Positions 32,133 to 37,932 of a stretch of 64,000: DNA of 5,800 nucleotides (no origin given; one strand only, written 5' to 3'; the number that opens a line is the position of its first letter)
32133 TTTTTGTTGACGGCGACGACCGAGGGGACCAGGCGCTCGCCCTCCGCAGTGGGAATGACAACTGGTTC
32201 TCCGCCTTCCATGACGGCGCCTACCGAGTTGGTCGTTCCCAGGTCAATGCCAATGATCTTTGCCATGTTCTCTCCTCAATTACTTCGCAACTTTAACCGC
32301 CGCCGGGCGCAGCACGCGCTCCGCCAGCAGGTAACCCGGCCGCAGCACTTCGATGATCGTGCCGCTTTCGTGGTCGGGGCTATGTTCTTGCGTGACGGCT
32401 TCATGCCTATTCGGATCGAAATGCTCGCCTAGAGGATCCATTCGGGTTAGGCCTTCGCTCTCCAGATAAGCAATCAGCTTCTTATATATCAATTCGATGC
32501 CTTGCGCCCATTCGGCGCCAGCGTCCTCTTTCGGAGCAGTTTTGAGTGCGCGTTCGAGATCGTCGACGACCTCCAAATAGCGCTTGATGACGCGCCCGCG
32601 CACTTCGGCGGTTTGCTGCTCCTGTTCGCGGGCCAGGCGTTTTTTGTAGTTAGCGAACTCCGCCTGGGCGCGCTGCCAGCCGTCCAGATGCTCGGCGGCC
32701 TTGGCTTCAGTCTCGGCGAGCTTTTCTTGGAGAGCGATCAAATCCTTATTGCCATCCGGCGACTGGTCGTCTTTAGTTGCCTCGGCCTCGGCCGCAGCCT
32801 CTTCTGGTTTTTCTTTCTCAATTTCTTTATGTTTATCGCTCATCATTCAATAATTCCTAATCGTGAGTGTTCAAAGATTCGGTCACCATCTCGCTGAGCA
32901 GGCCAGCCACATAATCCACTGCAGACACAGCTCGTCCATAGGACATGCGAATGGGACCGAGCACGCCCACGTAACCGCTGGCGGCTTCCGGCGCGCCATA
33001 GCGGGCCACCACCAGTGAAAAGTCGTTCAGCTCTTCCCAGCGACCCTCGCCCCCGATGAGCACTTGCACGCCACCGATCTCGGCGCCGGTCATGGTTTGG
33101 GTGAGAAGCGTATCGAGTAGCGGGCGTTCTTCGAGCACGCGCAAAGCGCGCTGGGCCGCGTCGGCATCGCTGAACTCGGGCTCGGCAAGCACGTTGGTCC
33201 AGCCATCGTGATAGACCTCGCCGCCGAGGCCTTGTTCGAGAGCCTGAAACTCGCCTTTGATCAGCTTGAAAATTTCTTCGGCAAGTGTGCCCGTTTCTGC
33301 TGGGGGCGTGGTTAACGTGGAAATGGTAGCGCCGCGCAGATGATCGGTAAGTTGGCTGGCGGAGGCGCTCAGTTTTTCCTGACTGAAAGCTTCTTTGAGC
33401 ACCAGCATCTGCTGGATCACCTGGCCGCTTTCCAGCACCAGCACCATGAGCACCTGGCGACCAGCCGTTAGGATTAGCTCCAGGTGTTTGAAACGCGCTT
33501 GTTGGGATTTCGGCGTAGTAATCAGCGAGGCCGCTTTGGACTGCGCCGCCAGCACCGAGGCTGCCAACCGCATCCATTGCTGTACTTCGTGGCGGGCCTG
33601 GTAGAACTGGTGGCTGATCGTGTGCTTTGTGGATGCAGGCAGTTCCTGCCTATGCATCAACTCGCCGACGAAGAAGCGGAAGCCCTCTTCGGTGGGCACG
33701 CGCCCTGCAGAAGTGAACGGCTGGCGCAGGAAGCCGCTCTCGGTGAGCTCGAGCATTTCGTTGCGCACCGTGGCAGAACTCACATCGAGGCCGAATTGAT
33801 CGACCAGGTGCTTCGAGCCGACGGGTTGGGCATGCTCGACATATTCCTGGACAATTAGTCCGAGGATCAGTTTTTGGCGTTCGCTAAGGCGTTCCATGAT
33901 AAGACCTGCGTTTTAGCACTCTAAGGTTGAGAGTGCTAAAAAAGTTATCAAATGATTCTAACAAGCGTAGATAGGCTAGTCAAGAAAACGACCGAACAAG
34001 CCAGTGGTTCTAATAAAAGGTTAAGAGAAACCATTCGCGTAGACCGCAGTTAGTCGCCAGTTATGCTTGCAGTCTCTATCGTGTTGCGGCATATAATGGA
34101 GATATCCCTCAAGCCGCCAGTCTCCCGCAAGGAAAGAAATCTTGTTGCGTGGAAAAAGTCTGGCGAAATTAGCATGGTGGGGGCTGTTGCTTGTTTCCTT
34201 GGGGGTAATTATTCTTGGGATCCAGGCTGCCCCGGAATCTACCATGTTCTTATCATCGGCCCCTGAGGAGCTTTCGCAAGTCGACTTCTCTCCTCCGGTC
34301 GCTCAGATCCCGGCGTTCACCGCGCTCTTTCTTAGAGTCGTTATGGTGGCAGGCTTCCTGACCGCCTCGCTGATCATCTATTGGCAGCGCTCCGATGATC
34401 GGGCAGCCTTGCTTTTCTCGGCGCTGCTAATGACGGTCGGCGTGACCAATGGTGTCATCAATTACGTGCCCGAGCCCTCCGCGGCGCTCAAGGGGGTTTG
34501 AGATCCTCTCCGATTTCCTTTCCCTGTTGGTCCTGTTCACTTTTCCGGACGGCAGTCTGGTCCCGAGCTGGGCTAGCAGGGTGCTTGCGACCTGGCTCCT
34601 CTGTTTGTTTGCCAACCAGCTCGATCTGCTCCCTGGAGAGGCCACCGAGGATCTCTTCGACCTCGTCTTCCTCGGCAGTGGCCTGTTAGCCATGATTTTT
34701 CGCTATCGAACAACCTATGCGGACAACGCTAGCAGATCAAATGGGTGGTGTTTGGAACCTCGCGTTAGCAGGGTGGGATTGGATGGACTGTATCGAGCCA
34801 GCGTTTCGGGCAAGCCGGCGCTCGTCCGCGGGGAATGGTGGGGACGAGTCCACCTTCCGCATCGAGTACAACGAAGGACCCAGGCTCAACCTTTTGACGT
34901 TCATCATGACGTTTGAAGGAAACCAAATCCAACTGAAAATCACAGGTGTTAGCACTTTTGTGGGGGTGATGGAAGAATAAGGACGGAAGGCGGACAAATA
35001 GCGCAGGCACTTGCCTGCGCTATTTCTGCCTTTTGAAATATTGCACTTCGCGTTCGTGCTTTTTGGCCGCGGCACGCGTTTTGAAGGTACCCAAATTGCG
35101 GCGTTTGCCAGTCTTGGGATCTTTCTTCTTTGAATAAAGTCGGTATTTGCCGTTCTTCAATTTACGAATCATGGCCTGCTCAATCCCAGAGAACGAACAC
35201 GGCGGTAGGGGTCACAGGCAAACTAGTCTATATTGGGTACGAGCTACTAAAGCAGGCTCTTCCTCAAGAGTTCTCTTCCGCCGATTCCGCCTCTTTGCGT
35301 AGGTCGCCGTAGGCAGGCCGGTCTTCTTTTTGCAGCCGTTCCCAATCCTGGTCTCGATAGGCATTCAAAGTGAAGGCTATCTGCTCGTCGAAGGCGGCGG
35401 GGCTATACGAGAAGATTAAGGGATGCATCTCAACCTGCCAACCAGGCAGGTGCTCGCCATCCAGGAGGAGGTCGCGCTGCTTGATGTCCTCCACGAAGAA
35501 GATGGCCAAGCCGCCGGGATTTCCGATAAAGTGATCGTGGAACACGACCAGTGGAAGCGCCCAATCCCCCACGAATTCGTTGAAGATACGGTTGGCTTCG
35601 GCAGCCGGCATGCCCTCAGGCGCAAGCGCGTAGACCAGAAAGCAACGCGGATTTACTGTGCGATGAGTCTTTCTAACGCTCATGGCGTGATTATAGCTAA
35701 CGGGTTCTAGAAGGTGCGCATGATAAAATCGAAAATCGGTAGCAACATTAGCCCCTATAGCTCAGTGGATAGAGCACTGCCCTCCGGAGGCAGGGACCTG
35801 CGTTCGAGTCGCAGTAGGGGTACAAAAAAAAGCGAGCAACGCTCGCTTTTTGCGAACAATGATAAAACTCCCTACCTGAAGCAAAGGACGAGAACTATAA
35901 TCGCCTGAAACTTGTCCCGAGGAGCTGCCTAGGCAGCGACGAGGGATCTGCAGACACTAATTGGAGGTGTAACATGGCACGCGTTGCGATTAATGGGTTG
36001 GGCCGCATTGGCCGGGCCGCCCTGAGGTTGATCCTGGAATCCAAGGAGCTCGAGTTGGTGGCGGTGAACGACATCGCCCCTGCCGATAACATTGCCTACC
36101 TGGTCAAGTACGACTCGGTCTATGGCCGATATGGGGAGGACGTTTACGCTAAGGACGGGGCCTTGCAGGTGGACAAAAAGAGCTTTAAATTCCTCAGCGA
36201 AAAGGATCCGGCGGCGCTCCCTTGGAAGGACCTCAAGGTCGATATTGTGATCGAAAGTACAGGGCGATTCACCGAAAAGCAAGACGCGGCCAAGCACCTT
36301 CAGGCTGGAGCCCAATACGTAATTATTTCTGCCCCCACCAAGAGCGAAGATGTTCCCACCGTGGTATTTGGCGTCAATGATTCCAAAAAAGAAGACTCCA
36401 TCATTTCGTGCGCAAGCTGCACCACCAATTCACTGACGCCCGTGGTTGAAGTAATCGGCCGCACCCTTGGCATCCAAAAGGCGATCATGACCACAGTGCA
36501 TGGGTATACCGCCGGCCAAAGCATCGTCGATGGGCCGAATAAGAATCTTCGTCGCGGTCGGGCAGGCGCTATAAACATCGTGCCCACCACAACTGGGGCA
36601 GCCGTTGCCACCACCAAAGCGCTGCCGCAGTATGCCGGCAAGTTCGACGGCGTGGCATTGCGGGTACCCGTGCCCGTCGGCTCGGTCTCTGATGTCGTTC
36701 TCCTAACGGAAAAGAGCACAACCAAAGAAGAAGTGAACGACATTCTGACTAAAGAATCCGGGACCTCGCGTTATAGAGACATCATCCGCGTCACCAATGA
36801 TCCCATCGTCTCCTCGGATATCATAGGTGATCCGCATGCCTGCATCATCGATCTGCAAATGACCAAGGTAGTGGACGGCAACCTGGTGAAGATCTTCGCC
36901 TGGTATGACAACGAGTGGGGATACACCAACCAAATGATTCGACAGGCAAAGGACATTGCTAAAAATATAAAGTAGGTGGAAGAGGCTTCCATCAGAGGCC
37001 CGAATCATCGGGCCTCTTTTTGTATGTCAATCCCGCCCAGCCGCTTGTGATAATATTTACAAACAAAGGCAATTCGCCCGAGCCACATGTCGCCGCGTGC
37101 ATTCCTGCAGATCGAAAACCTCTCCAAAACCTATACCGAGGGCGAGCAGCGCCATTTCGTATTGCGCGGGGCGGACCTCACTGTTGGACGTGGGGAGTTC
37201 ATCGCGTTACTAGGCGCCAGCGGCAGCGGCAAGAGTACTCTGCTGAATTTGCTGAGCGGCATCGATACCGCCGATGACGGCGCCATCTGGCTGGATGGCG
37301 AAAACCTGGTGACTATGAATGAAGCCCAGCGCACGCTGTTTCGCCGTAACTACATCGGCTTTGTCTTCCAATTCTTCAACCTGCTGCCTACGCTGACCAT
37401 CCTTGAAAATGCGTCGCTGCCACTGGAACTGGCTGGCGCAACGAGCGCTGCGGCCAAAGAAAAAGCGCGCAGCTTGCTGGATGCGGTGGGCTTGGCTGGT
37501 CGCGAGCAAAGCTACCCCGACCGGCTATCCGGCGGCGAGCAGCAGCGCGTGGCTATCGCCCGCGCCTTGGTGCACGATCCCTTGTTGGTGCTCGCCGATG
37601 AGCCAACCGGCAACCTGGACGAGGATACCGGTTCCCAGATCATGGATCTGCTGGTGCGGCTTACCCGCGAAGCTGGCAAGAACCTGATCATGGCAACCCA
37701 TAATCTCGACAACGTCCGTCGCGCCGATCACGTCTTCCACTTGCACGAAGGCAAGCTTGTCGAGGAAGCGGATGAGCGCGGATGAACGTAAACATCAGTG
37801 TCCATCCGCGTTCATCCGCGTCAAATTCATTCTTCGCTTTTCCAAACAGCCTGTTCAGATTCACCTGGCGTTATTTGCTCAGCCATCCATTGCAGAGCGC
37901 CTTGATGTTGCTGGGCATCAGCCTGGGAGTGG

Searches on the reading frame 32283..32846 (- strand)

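Call 20: search_protein_families(library=pfam, proteins=[window:32283-32846:-], max_evalue=0.001)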
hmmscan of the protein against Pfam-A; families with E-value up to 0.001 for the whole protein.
window:32283-32846:- (188 aa): 1 family
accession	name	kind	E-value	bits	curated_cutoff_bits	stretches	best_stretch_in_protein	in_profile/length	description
PF01025.24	GrpE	-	4.2e-47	160.3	25.8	1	31-188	8-165/165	GrpE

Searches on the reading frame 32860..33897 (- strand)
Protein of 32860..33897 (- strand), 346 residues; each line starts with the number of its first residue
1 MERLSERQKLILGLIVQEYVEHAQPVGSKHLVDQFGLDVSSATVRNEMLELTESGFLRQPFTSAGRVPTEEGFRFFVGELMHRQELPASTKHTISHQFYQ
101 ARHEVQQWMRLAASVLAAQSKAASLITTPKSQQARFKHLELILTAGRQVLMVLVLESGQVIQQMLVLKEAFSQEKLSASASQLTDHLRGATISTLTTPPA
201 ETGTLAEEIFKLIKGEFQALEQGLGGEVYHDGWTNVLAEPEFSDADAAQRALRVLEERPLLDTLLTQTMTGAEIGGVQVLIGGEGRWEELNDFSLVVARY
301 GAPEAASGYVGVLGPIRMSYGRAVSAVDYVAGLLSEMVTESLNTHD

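Call 20: search_protein_families(library=pfam, proteins=[window:32860-33897:-], max_evalue=0.001)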
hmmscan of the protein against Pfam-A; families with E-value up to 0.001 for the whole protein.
window:32860-33897:- (346 aa): 1 family
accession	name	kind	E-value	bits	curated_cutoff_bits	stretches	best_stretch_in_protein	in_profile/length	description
PF01628.27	HrcA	-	7e-43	147.5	22.2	1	107-324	2-215/215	HrcA protein C terminal domain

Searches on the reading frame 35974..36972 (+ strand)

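Call 20: search_protein_families(library=pfam, proteins=[window:35974-36972:+], max_evalue=0.001)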
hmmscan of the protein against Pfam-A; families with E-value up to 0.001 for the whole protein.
window:35974-36972:+ (333 aa): 3 families
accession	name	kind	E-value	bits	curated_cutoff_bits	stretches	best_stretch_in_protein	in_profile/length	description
PF02800.25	Gp_dh_C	-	1.2e-50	171.6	24.4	1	154-311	1-158/158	Glyceraldehyde 3-phosphate dehydrogenase, C-terminal domain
PF00044.30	Gp_dh_N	-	3.1e-35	120.9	31.7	1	3-102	2-101/101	Glyceraldehyde 3-phosphate dehydrogenase, NAD binding domain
PF01113.26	DapB_N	-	0.00026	21.5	25.6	0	3-36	2-36/124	Dihydrodipicolinate reductase, N-terminus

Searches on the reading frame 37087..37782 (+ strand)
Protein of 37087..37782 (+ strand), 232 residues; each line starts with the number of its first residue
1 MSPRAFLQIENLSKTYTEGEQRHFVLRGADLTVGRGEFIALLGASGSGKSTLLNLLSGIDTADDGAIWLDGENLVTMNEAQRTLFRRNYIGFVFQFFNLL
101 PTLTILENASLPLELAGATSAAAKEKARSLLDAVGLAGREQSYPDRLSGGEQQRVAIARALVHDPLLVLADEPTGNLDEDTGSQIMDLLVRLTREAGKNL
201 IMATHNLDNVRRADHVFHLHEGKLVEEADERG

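Call 20: search_protein_families(library=pfam, proteins=[window:37087-37782:+], max_evalue=0.001)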
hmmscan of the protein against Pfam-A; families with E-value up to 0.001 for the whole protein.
window:37087-37782:+ (232 aa): 4 families
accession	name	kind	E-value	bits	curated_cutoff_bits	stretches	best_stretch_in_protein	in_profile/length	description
PF00005.33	ABC_tran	-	4.5e-34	118.4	25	1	26-174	1-136/137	ABC transporter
PF13304.12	AAA_21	-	2.6e-05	24.9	27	0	38-68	1-31/304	AAA domain, putative AbiEii toxin, Type IV TA system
PF13191.12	AAA_16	-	0.00024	22.1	32.6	1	34-193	22-159/167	AAA ATPase domain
PF13238.12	AAA_18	-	0.00043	21.2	29.4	0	39-57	1-19/128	AAA domain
